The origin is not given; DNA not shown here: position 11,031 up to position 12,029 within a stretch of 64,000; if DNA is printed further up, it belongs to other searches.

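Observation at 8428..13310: Compact operon: membrane-LRR protein, long radical-SAM/SPASM enzyme, coupled poly-Asn protein and double zinc-ribbon membrane protein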

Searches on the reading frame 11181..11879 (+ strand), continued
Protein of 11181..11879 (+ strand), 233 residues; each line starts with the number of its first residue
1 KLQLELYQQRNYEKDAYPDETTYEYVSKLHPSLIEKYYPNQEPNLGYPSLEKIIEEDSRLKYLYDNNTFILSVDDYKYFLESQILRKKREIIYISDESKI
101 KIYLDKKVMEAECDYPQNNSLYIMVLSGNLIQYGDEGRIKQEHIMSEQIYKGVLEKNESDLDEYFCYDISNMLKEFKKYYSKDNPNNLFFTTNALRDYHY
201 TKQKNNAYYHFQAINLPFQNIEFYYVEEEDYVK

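Call 88: search_protein_families(library=ncbifam, proteins=[P0150, P0125, L162:5788-6237:+, L165:5736-6233:+, L190:5811-6239:+, L196:5813-6259:+, L216:5697-6110:+, L177:5781-6266:+, L204:5830-6396:+, P0173], max_evalue=0.001)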
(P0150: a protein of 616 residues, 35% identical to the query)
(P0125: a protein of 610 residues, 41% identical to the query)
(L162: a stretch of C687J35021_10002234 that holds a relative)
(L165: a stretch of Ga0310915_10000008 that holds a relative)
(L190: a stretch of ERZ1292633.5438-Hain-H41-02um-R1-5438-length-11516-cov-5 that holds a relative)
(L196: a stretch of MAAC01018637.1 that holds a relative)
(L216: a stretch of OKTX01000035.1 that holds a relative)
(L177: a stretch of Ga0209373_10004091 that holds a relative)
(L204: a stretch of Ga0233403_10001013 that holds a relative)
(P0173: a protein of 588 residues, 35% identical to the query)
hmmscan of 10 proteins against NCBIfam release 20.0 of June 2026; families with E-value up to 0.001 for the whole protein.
P0150 (616 aa): 24 families
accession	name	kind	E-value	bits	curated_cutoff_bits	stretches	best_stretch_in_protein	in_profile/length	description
NF041298.1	rSAM_mat_DynA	equivalog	5e-20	71.8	450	2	16-167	7-147/356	dynobactin maturation radical SAM/SPASM protein DynA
TIGR04083.1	rSAM_pep_methan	hypoth_equivalog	2.3e-19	69.5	300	2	11-164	1-134/376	TIGR04083 family peptide-modifying radical SAM enzyme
TIGR03942.1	sulfatase_rSAM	equivalog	7.6e-18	64.7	349.45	2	267-358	244-333/363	anaerobic sulfatase maturase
TIGR04261.1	rSAM_GlyRichRpt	subfamily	1.4e-16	60.5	310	1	16-191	3-170/363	cyclophane-forming radical SAM/SPASM peptide maturase GrrM/OscB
NF041718.1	rSAM_phane_AMC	equivalog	1e-14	54.3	425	1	11-195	7-176/362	cyclophane-forming radical SAM peptide maturase AmcB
NF047865.1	rSAM_PapB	equivalog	1.2e-14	54.3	340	1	19-184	12-166/330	PapB family radical SAM/SPASM ranthipeptide maturase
TIGR04163.1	rSAM_cobopep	equivalog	1.2e-13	50.7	375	1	277-353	316-391/428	peptide-modifying radical SAM enzyme CbpB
NF041300.1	rSAM_mat_DarW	exception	2.4e-13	49.7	650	1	6-358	37-375/415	radical SAM/SPASM peptide maturase DarW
NF041707.1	rSAM_YhhB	equivalog_domain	2.4e-13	49.7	445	1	20-177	12-163/369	cyclophane-forming radical SAM/SPASM peptide maturase YhhB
NF038005.1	rSAM_mat_DarE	equivalog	4.6e-13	48.7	650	2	268-358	319-409/432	darobactin maturation radical SAM/SPASM protein DarE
TIGR03906.1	quino_hemo_SAM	equivalog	8.4e-11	41.2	453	1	18-175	102-250/467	quinohemoprotein amine dehydrogenase maturation protein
TIGR03978.1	rSAM_paired_1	equivalog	2.3e-10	39.8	370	1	8-189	82-252/466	His-Xaa-Ser system radical SAM maturase HxsB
TIGR04269.1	SAM_SPASM_FxsB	subfamily_domain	3.1e-10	39.6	370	1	20-173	12-161/363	FxsB family cyclophane-forming radical SAM/SPASM peptide maturase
TIGR04496.1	rSAM_XyeB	equivalog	6.3e-10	38.3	450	1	19-194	13-184/385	cyclophane-forming radical SAM/SPASM peptide maturase XyeB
TIGR04085.1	rSAM_more_4Fe4S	domain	1.2e-08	35.2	27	1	277-358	1-83/93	SPASM domain-containing protein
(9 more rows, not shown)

P0125 (610 aa): 34 families (the best 25 are shown)
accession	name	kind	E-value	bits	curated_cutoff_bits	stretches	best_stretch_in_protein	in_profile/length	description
NF041298.1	rSAM_mat_DynA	equivalog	4.2e-27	95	450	1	31-361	6-322/356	dynobactin maturation radical SAM/SPASM protein DynA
TIGR03942.1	sulfatase_rSAM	equivalog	4.2e-26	91.9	349.45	2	32-214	6-176/363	anaerobic sulfatase maturase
NF047865.1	rSAM_PapB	equivalog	6.2e-19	68.4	340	2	33-211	10-172/330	PapB family radical SAM/SPASM ranthipeptide maturase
NF041718.1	rSAM_phane_AMC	equivalog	2.8e-17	62.8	425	1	25-211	5-172/362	cyclophane-forming radical SAM peptide maturase AmcB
NF041300.1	rSAM_mat_DarW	exception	3.7e-17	62.3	650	1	21-366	36-372/415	radical SAM/SPASM peptide maturase DarW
TIGR04083.1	rSAM_pep_methan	hypoth_equivalog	4.6e-17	61.9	300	2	285-370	235-320/376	TIGR04083 family peptide-modifying radical SAM enzyme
NF041707.1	rSAM_YhhB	equivalog_domain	1.2e-15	57.3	445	1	33-193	9-159/369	cyclophane-forming radical SAM/SPASM peptide maturase YhhB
NF038005.1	rSAM_mat_DarE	equivalog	3.2e-15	55.8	650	2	17-205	66-236/432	darobactin maturation radical SAM/SPASM protein DarE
TIGR04261.1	rSAM_GlyRichRpt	subfamily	7.1e-15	54.9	310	1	32-212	3-171/363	cyclophane-forming radical SAM/SPASM peptide maturase GrrM/OscB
NF038107.1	rSAM_NF038107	equivalog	1.3e-14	53.8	600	1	33-363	92-403/444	Cys-every-fifth radical SAM/SPASM peptide maturase CefB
NF010321.0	PRK13758.1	equivalog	4.5e-14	52.4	441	1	29-224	7-196/370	anaerobic sulfatase-maturase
TIGR03978.1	rSAM_paired_1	equivalog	2e-13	50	370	1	23-211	81-254/466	His-Xaa-Ser system radical SAM maturase HxsB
NF010308.0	PRK13745.1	equivalog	1.4e-11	44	484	2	278-376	272-372/412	anaerobic sulfatase-maturation protein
TIGR04085.1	rSAM_more_4Fe4S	domain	1.9e-11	44.3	27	1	288-368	4-82/93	SPASM domain-containing protein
TIGR04163.1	rSAM_cobopep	equivalog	2.1e-10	39.9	375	1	288-364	316-391/428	peptide-modifying radical SAM enzyme CbpB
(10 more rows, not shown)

L162:5788-6237:+ (150 aa): 0 families

L165:5736-6233:+ (166 aa): 0 families

L190:5811-6239:+ (143 aa): 0 families

L196:5813-6259:+ (149 aa): 0 families

L216:5697-6110:+ (138 aa): 0 families

L177:5781-6266:+ (162 aa): 0 families

L204:5830-6396:+ (189 aa): 0 families

P0173 (588 aa): 27 families (the best 25 are shown)
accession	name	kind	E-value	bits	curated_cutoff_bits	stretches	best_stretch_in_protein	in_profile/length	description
TIGR03942.1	sulfatase_rSAM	equivalog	1e-19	70.8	349.45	1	17-366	9-355/363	anaerobic sulfatase maturase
NF047865.1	rSAM_PapB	equivalog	1.5e-17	63.8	340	1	16-342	10-319/330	PapB family radical SAM/SPASM ranthipeptide maturase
NF041298.1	rSAM_mat_DynA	equivalog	8.3e-17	61.2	450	1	15-362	7-347/356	dynobactin maturation radical SAM/SPASM protein DynA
NF041718.1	rSAM_phane_AMC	equivalog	1.3e-16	60.5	425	1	11-338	8-326/362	cyclophane-forming radical SAM peptide maturase AmcB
TIGR04463.1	rSAM_vs_C_rich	equivalog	1.9e-15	56.6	525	1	7-340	80-395/438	TIGR04463 family radical SAM/SPASM RiPP maturase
TIGR04163.1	rSAM_cobopep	equivalog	6.5e-11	41.6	375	1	13-189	68-230/428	peptide-modifying radical SAM enzyme CbpB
TIGR04085.1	rSAM_more_4Fe4S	domain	1.3e-10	41.6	27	1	266-347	3-82/93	SPASM domain-containing protein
NF010308.0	PRK13745.1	equivalog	1.6e-10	40.5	484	2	258-363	273-380/412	anaerobic sulfatase-maturation protein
TIGR04083.1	rSAM_pep_methan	hypoth_equivalog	2.9e-10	39.6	300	1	13-373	4-348/376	TIGR04083 family peptide-modifying radical SAM enzyme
NF041707.1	rSAM_YhhB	equivalog_domain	3.2e-10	39.5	445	1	17-171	10-159/369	cyclophane-forming radical SAM/SPASM peptide maturase YhhB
TIGR04261.1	rSAM_GlyRichRpt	subfamily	7.7e-10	38.3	310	1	15-233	3-215/363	cyclophane-forming radical SAM/SPASM peptide maturase GrrM/OscB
NF040492.1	not_ScfB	exception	2.2e-09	36.7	855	1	110-358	187-438/450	ScfB-related radical SAM/SPASM orphan maturase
TIGR04269.1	SAM_SPASM_FxsB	subfamily_domain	2.3e-09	36.8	370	1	17-170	10-160/363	FxsB family cyclophane-forming radical SAM/SPASM peptide maturase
TIGR04334.1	rSAM_Clo7bot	equivalog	3.7e-09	35.7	600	1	3-342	84-408/440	radical SAM/SPASM domain Clo7bot peptide maturase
TIGR03978.1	rSAM_paired_1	equivalog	5.3e-09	35.3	370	1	12-361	86-444/466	His-Xaa-Ser system radical SAM maturase HxsB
NF038005.1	rSAM_mat_DarE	equivalog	1.3e-05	24.2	650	1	18-345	83-406/432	darobactin maturation radical SAM/SPASM protein DarE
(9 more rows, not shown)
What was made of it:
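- On DynA / DarE-type RiPP maturases (NF041298, NF038005): The same holds for the divergent members P0150, P0125 and P0173 (call 88).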

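Call 103: search_protein_families(library=pfam, proteins=[L161:1250-1705:+, L082:753-1256:+, L200:6037-6909:+, L162:5788-6237:+, L196:5813-6259:+], max_evalue=0.05)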
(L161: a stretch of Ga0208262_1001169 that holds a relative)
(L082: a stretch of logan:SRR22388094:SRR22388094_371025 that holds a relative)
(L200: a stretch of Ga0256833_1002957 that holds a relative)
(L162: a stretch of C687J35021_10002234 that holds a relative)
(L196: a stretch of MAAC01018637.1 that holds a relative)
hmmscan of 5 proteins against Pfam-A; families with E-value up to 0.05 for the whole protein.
L161:1250-1705:+ (152 aa): 0 families

L082:753-1256:+ (168 aa): 1 family
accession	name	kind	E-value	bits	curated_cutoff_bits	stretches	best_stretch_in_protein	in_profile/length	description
PF15196.11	Harakiri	-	0.04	14.9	27.9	1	32-58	62-89/94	Activator of apoptosis harakiri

L200:6037-6909:+ (291 aa): 2 families
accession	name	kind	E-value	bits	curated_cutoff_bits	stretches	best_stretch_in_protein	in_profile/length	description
PF12483.13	GIDE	-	4.8e-05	23.3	23.6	1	210-281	82-156/160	E3 Ubiquitin ligase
PF01336.31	tRNA_anti-codon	-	0.003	17.9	27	1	205-238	30-63/75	OB-fold nucleic acid binding domain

L162:5788-6237:+ (150 aa): 0 families

L196:5813-6259:+ (149 aa): 1 family
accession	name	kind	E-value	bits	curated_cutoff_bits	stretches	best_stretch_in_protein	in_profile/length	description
PF02655.19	ATP-grasp_3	-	0.035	14.6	23.2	1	25-108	50-124/160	ATP-grasp domain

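Call 114: search_dna_similar(query=P0150, collection=plasmids, mode=protein, max_evalue=1e-20, max_rows=20)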
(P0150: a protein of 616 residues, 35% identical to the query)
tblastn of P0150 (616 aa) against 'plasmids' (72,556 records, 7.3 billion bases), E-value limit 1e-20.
Records with a match: 1; places in all: 1; records where one place covers at least 80% of the query: 1.
Best place of each record, by identity: <60% 1.
By first word of the organism name: Campylobacter 1.
By predicted mobility (MOB-suite, as given by PLSDB): non-mobilizable 1.
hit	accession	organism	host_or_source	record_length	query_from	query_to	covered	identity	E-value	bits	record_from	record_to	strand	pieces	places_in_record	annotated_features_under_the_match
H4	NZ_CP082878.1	Campylobacter coli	-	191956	54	582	86%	29.2%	2e-58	219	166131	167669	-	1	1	radical SAM protein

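Call 115: list_cluster_members(proteins=[P0125, P0150, P0152, P0173, P0141, P0175, P0214, L165:4001-5782:+, L190:4001-5788:+, L216:4001-5710:+])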
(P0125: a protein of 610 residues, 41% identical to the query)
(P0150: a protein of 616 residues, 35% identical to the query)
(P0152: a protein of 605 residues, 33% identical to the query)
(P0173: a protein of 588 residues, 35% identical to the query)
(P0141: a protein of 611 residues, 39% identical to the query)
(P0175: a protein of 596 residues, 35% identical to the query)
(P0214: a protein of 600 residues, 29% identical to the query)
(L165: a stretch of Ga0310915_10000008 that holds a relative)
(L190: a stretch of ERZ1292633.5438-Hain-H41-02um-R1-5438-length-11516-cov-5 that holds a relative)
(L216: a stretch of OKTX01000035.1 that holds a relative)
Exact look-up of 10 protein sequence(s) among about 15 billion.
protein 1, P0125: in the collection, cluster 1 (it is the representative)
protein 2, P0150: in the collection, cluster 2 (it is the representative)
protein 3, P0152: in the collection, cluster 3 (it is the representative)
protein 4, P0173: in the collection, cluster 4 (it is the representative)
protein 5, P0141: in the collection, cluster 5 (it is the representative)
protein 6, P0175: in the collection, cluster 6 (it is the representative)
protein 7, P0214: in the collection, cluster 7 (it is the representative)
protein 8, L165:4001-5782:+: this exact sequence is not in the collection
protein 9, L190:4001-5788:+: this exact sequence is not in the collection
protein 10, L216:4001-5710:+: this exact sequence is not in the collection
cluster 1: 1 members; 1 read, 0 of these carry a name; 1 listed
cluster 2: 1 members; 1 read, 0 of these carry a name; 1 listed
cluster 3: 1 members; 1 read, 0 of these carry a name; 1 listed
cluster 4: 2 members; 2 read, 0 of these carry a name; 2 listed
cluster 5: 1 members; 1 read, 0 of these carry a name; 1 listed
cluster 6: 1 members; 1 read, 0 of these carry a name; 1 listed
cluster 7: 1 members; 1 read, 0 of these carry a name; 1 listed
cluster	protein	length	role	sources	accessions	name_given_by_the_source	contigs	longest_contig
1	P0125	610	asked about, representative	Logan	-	-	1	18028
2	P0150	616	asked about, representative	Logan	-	-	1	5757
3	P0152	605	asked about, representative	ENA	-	-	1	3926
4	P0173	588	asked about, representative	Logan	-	-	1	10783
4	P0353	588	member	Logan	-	-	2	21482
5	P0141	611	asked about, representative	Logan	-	-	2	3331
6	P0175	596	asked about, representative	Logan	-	-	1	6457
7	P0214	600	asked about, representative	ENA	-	-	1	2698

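Call 120: search_protein_families(library=phrogs, proteins=[L088:4235-5338:+], max_evalue=0.001)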
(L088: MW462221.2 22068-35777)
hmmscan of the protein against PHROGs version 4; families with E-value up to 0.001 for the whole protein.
L088:4235-5338:+ (368 aa): 25 families
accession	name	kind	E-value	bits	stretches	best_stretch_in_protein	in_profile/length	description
phrog_14531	-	unknown function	4.2e-111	372.4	1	1-245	1-244/343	-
phrog_1162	-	tail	7.8e-88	295.8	1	1-345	1-353/354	tail fiber protein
phrog_1780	-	tail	1.5e-57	196.9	1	3-204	3-193/855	tail collar fiber protein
phrog_327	-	tail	5.7e-45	155.7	1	4-239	6-255/618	tail protein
phrog_2137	-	tail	1.3e-40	140.6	1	1-239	1-245/267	tail fiber protein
phrog_988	-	tail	3e-38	133.5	1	4-154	4-157/574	tail protein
phrog_6202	-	tail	2.6e-37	130.3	1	4-229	3-235/636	tail fiber protein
phrog_381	-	tail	1.7e-34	121.1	1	5-185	4-157/566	tail fiber protein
phrog_5181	-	unknown function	5.5e-34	118.5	1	4-165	3-166/763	-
phrog_11518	-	tail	1.3e-33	117.2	1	4-153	2-155/812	tail fiber protein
phrog_4618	-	tail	2.3e-31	110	1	4-209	3-219/413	tail collar fiber protein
phrog_10153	-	tail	2e-30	107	1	5-236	4-229/327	tail fiber protein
phrog_295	-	tail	3.9e-30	106.3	1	2-231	162-393/794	tail fiber protein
phrog_30680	-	unknown function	9.7e-22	78.5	1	5-152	2-152/342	-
phrog_14570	-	unknown function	1.6e-21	77.6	1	4-160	6-164/540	-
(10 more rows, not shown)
